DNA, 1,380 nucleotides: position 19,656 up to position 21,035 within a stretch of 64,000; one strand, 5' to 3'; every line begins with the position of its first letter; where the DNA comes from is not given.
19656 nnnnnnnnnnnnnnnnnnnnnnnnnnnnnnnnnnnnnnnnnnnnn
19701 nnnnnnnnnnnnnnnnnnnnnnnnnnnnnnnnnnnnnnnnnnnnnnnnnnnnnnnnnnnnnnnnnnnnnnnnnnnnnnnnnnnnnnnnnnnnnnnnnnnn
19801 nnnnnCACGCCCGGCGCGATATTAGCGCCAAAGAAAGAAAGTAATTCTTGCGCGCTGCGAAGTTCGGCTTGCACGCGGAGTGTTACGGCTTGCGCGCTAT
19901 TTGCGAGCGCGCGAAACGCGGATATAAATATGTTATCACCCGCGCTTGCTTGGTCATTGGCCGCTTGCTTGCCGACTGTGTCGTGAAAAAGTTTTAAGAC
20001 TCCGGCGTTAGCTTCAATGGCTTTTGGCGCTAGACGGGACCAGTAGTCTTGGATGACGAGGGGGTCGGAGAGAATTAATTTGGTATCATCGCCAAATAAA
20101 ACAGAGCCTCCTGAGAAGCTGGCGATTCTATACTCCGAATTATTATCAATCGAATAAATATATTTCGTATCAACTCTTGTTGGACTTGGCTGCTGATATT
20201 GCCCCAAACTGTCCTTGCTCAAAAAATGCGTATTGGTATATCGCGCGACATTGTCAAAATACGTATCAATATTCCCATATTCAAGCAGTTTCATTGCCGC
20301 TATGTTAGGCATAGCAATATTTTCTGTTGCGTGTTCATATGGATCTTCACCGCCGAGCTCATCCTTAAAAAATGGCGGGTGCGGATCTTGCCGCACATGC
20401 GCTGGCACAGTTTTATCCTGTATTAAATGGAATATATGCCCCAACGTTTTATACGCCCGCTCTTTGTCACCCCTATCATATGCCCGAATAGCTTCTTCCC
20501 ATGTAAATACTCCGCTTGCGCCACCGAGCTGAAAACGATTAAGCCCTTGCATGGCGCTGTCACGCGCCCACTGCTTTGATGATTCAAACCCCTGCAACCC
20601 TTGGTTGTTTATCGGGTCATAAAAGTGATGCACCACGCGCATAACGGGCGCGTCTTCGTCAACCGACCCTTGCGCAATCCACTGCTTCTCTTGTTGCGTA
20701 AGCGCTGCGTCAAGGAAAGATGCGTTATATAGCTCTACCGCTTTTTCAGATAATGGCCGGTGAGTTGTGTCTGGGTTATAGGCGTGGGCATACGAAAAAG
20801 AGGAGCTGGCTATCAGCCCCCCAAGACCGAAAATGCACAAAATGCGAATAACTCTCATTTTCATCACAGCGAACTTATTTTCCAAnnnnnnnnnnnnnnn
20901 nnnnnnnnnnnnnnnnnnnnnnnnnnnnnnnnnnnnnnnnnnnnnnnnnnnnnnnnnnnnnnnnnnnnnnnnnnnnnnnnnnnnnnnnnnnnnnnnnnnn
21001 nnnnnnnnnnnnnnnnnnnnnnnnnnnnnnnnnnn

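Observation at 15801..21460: Giant secreted 'Swiss-army' hydrolase: Zn-phospholipase C/S1-P1 fold + SNase + 3 lamin-tail domains + beta-propeller, co-transcribed with a small membrane protein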

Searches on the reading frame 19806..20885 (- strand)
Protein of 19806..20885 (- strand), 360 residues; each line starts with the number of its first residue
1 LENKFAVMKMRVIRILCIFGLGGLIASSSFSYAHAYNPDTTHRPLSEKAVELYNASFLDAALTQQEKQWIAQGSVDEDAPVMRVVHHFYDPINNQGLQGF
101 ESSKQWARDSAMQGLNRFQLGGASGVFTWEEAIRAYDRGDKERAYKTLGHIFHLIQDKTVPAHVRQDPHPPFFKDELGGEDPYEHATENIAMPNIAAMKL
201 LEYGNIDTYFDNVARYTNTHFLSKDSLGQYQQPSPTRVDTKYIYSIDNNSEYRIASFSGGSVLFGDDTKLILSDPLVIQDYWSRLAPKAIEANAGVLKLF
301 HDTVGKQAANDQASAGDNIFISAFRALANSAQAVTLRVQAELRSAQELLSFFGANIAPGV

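Call 5: search_solved_structures(query=window:19806-20885:-, max_evalue=10, show_alignments=2)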
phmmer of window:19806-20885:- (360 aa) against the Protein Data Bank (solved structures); distinct sequences matched with E-value up to 10: 0.

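Call 6: find_homologous_proteins(query=window:19866-20885:-, max_evalue=0.001)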
Query window:19866-20885:- (340 aa): 4 proteins with E <= 0.001 among 1603 candidates.
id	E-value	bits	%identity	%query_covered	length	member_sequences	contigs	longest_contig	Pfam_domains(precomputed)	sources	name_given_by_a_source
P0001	3.0e-99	351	51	90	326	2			-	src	-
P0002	1.2e-76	276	48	88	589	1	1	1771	PF00932.26,PF00565.24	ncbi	ncbi:MAG: thermonuclease family protein, partial [Candidatus Spechtbacterales bacterium]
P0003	3.2e-39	153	33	89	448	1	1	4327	-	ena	-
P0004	2.4e-22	98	31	79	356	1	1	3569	-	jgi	-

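Call 15: predict_structure(alignment_id=A1)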
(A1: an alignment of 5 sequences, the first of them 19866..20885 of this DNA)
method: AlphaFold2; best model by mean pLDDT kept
length: 340 residues; sequences in the alignment: 5
mean_pLDDT: 54.4   pTM: 0.56
mean pLDDT of the five models: 54.4, 52.6, 47.5, 45.9, 37.1
residues with pLDDT >= 90: 11; 70-90: 65; 50-70: 84; < 50: 180
segments of 3 or more residues with pLDDT < 50: 20-35, 87-124, 167-199, 201-207, 214-234, 246-249, 256-274, 307-340
pLDDT, mean of each block of 10 residues (from residue 1): 65 66 37 49 81 76 91 78 51 43 39 36 54 80 87 67 47 39 38 44 48 48 37 46 50 47 41 51 62 74 60 41 42 35
secondary structure, 60 per line:
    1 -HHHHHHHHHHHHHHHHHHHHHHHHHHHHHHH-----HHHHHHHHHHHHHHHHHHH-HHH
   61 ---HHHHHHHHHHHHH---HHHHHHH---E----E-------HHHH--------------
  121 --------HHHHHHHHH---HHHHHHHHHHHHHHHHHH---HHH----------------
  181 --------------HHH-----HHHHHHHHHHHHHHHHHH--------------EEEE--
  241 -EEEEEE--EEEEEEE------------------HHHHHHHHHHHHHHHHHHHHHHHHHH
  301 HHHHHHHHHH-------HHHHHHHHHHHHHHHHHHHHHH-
elements in order: H2-32 H38-56 H64-76 H80-86 H103-106 H129-137 H141-158 H203-220 E235-238 E242-247 E250-256 H275-310 H318-339

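Call 16: search_solved_structures(query=A1, max_evalue=10, show_alignments=3)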
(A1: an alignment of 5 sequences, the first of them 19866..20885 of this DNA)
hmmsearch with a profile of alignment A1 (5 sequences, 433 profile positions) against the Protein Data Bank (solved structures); distinct sequences matched with E-value up to 10: 5.
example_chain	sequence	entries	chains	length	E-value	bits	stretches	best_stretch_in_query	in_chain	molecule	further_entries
7unh_A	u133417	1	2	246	0.24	13.6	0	322-428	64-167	SP2 designed chlorophyll dimer protein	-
7uni_A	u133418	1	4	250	0.25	13.5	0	322-428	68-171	SP2-ZnPPaM designed chlorophyll dimer protein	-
8glt_1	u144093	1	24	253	1.4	11.1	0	322-428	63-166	C2-chlorophyll-comp_O32-15_ctermHis, polyalanine model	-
9k7v_X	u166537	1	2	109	2.2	10.4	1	355-405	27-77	PsbX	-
7a4i_AA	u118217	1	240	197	2.9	10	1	102-146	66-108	Antitermination protein N,6,7-dimethyl-8-ribityllumazine synthase,6,7-dimethyl-8-ribityllu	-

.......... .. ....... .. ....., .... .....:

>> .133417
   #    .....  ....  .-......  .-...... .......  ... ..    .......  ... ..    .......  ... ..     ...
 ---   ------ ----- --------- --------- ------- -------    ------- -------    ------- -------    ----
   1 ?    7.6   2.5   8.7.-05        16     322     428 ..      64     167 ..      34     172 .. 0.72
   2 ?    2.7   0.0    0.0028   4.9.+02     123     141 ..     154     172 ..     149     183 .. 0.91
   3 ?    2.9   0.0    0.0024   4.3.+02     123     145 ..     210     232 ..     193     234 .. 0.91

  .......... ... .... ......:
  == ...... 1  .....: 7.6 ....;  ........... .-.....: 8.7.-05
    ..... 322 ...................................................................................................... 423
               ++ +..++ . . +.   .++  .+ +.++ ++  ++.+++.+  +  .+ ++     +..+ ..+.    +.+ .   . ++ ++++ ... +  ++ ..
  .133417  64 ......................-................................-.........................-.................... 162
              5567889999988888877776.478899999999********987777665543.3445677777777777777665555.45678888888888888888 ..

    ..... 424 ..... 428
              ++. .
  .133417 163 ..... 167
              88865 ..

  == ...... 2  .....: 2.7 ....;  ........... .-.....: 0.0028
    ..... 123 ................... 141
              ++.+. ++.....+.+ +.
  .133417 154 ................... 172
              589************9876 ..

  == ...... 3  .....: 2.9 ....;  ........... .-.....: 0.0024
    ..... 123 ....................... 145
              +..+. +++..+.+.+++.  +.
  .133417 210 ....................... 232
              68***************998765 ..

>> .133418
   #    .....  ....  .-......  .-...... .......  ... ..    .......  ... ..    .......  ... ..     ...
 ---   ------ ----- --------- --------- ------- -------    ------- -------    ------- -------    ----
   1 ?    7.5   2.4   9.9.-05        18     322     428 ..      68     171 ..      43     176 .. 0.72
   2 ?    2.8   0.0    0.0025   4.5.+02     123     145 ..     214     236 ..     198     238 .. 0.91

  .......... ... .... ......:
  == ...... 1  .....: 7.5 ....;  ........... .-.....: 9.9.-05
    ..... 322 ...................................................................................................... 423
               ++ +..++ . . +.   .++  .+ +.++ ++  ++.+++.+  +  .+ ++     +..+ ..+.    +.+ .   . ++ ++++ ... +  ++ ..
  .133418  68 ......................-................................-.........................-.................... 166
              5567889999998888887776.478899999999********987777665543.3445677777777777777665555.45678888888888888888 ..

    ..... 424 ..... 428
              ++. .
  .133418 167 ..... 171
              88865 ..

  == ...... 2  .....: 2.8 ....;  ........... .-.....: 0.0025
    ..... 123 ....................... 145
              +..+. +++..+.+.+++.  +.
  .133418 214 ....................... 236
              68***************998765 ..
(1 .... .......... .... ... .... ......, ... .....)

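Call 17: search_protein_representatives(alignment_id=A1)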
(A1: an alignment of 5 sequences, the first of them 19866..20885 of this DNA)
Query: 5 sequences, 433 profile positions. Proteins with E-value up to 0.001 (for the whole library): 5837; up to 1e-10: 2632; up to 1e-30: 986. The best 150 are listed.
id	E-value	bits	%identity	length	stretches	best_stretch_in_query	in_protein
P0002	9.5e-176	601.5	-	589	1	31-432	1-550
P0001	1.5e-163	561.3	-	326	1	1-315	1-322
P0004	9.3e-131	453.3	-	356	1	1-315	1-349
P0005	8.5e-124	430.3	-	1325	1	8-384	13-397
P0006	6.0e-116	404.5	-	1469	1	3-313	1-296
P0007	3.0e-109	382.4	-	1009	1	8-339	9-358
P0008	1.2e-105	370.6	-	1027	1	3-307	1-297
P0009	5.7e-102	358.4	-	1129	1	8-310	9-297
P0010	1.9e-97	343.5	-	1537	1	10-338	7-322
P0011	1.9e-95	336.9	-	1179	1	1-315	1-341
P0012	2.6e-91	323.3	-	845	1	1-334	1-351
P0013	6.9e-90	318.6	-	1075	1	8-315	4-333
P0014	5.6e-87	309.0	-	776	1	4-335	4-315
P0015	9.8e-87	308.2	-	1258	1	15-311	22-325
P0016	4.0e-86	306.2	-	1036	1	4-314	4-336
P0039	7.0e-79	282.3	-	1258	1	4-323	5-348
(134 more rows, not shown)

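Call 22: search_protein_families(library=pfam, proteins=[P0005, P0006, P0007, P0008, P0009, P0010, P0039], max_evalue=0.01)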
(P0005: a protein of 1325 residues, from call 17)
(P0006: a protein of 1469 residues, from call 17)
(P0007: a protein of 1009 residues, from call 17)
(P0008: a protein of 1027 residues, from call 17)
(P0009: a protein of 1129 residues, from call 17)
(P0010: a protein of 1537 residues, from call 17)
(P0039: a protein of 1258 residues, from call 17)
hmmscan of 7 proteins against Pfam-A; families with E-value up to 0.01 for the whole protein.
P0005 (1325 aa): 5 families
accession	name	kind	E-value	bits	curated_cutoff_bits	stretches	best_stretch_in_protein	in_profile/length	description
PF00932.25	LTD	-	3.9e-26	92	34.3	2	778-897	5-108/109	Lamin Tail Domain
PF00565.23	SNase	-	2.5e-16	60.5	21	1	449-548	1-105/107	Staphylococcal nuclease homologue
PF13360.13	PQQ_2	-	1.4e-10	41.6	27.6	1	1145-1294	5-146/233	Outer membrane protein assembly factor BamB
PF13570.13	Beta-prop_ACSF4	-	1.6e-05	24.9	133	1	1140-1294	110-253/329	Beta-alanine-activating enzyme, beta-propeller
PF22701.2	Mala_s_1-like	-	0.00038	20.7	27.5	1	973-1092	7-122/195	Mal s 1 allergenic protein-like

P0006 (1469 aa): 5 families
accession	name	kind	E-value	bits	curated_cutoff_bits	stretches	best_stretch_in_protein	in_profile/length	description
PF00932.25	LTD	-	2.2e-19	70.3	34.3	2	910-1023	3-104/109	Lamin Tail Domain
PF00565.23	SNase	-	8.5e-14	52.3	21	1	449-548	1-105/107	Staphylococcal nuclease homologue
PF13360.13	PQQ_2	-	1.2e-11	45.2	27.6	1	1121-1384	16-223/233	Outer membrane protein assembly factor BamB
PF13570.13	Beta-prop_ACSF4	-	4.6e-08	33.3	133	1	1286-1447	114-258/329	Beta-alanine-activating enzyme, beta-propeller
PF11504.14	Colicin_Ia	-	0.0086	16.6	25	0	806-844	19-59/72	Colicin Ia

P0007 (1009 aa): 2 families
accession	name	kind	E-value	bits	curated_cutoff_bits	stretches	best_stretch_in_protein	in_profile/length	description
PF00565.23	SNase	-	7.7e-17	62.1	21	1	467-566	2-106/107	Staphylococcal nuclease homologue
PF00932.25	LTD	-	9.7e-13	48.9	34.3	1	632-749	6-108/109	Lamin Tail Domain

P0008 (1027 aa): 2 families
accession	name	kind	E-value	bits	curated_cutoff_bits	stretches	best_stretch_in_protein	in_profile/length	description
PF00565.23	SNase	-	1.2e-16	61.5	21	1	755-855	1-106/107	Staphylococcal nuclease homologue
PF00932.25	LTD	-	1.8e-10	41.6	34.3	1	868-972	6-98/109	Lamin Tail Domain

P0009 (1129 aa): 4 families
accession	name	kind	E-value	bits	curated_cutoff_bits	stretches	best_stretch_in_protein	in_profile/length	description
PF00565.23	SNase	-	1.2e-18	68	21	1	447-548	1-106/107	Staphylococcal nuclease homologue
PF00932.25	LTD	-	6.5e-10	39.8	34.3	1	600-717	7-108/109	Lamin Tail Domain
PF13360.13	PQQ_2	-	0.0015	18.7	27.6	1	768-909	53-198/233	Outer membrane protein assembly factor BamB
PF06907.19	LXN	-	0.0053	16.8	24.1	1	335-398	55-118/217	Latexin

P0010 (1537 aa): 4 families
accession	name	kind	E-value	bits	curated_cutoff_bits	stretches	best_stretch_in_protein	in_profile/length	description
PF00932.25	LTD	-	2e-34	118.7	34.3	3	790-909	3-107/109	Lamin Tail Domain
PF13360.13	PQQ_2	-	6.4e-17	62.4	27.6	2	1292-1447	5-132/233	Outer membrane protein assembly factor BamB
PF00565.23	SNase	-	7.5e-16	59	21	1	469-575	1-106/107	Staphylococcal nuclease homologue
PF13570.13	Beta-prop_ACSF4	-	0.00031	20.7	133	0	1187-1302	178-294/329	Beta-alanine-activating enzyme, beta-propeller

P0039 (1258 aa): 6 families
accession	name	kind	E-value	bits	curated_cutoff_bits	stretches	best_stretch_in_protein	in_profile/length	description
PF00932.25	LTD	-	4.4e-13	50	34.3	1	705-845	3-108/109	Lamin Tail Domain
PF13229.12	Beta_helix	-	7e-08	32.7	25.9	1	1016-1116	26-128/158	Right handed beta helix region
PF19077.6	Big_13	-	1.6e-07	32.1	27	1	523-612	5-101/102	Bacterial Ig-like domain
PF09136.16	Glucodextran_B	-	3.2e-07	30.6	27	1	569-612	40-82/83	Glucodextranase, domain B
PF17936.7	Big_6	-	0.00016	22.3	27.6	1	548-609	16-81/83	Bacterial Ig domain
PF00882.24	Zn_dep_PLPC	-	0.0011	19.3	26.8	1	40-208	2-127/167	Zinc dependent phospholipase C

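Call 23: search_protein_families(library=pfam, alignment_id=A2, max_evalue=0.1)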
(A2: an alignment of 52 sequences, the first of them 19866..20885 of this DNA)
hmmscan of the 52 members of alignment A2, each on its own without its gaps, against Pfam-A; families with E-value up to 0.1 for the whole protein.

A. member 1, window:19866-20885:- (340 aa): 0 families

B. families by the number of members that match (of 52 scanned): 46 families (the first 25 are shown)
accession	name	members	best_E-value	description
PF00932.25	LTD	24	2e-34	Lamin Tail Domain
PF00882.24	Zn_dep_PLPC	19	4.7e-05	Zinc dependent phospholipase C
PF13360.13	PQQ_2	7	1.4e-23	Outer membrane protein assembly factor BamB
PF00565.23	SNase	7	1.2e-18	Staphylococcal nuclease homologue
PF13229.12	Beta_helix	7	1.1e-17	Right handed beta helix region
PF05048.19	NosD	7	1.5e-11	Periplasmic copper-binding protein (NosD)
PF13570.13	Beta-prop_ACSF4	6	3.9e-34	Beta-alanine-activating enzyme, beta-propeller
PF00041.27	fn3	4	2.6e-07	Fibronectin type III domain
PF16656.11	Pur_ac_phosph_N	3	8.3e-08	Purple acid Phosphatase, N-terminal domain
PF08450.18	SGL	3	0.01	SMP-30/Gluconolactonase/LRE-like region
PF18911.6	PKD_4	2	1.9e-18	PKD domain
PF00801.26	PKD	2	8.7e-14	PKD domain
PF22352.2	K319L-like_PKD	2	9.6e-07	K319L-like, PKD domain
PF19077.6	Big_13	2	3.3e-06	Bacterial Ig-like domain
PF13750.12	Big_3_3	2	0.00069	Bacterial Ig-like domain (group 3)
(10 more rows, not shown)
